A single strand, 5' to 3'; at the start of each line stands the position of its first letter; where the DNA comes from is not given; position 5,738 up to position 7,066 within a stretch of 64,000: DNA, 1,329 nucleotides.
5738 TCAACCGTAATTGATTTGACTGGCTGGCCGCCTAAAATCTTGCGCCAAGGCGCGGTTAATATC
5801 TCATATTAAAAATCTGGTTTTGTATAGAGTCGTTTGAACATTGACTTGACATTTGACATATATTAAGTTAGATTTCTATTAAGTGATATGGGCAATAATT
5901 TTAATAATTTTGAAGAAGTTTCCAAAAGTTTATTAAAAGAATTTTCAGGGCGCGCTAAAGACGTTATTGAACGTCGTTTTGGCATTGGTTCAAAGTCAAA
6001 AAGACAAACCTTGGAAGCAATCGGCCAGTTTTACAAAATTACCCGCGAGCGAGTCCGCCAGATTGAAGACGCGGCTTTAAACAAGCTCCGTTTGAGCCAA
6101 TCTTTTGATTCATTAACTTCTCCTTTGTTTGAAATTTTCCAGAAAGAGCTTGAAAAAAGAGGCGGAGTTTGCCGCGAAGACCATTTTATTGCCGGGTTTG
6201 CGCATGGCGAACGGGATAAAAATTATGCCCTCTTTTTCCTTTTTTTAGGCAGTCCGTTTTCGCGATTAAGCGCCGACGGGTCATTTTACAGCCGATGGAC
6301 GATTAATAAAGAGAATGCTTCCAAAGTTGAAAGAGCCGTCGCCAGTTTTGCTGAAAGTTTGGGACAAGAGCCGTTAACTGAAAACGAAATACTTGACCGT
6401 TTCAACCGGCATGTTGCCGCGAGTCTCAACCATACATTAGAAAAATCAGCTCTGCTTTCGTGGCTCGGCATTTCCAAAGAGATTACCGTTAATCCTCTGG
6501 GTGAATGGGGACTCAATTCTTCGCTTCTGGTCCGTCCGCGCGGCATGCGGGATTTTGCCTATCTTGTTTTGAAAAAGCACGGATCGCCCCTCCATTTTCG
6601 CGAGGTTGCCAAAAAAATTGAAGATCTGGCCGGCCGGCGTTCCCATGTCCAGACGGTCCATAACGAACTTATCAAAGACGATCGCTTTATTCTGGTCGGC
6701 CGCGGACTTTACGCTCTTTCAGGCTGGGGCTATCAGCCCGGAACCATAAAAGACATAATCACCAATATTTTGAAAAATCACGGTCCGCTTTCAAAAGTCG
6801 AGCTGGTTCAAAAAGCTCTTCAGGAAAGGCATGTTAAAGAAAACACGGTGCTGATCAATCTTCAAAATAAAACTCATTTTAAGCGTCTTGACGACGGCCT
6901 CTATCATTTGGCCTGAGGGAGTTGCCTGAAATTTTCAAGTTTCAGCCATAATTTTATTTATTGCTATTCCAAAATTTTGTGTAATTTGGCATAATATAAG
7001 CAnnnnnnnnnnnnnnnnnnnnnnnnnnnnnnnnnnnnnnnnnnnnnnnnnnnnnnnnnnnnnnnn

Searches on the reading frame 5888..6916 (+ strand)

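Call 16: search_protein_families(library=pfam, proteins=[window:5888-6916:+], max_evalue=1)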
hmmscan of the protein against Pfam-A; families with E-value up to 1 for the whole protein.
window:5888-6916:+ (342 aa): 4 families
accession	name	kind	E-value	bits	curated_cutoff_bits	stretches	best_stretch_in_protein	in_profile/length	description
PF04545.22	Sigma70_r4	-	2e-11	43.6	24.1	1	16-68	2-49/50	Sigma-70, region 4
PF05066.19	HARE-HTH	-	2.5e-10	41.1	25.9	1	220-280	3-71/71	HB1, ASXL, restriction endonuclease HTH domain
PF23159.1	WH_Rok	-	0.078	13.5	27.6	0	220-250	1-31/58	Repressor Rok winged helix domain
PF16771.11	RTT107_BRCT_6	-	0.096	13.3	27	1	288-329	21-61/114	Regulator of Ty1 transposition protein 107 BRCT domain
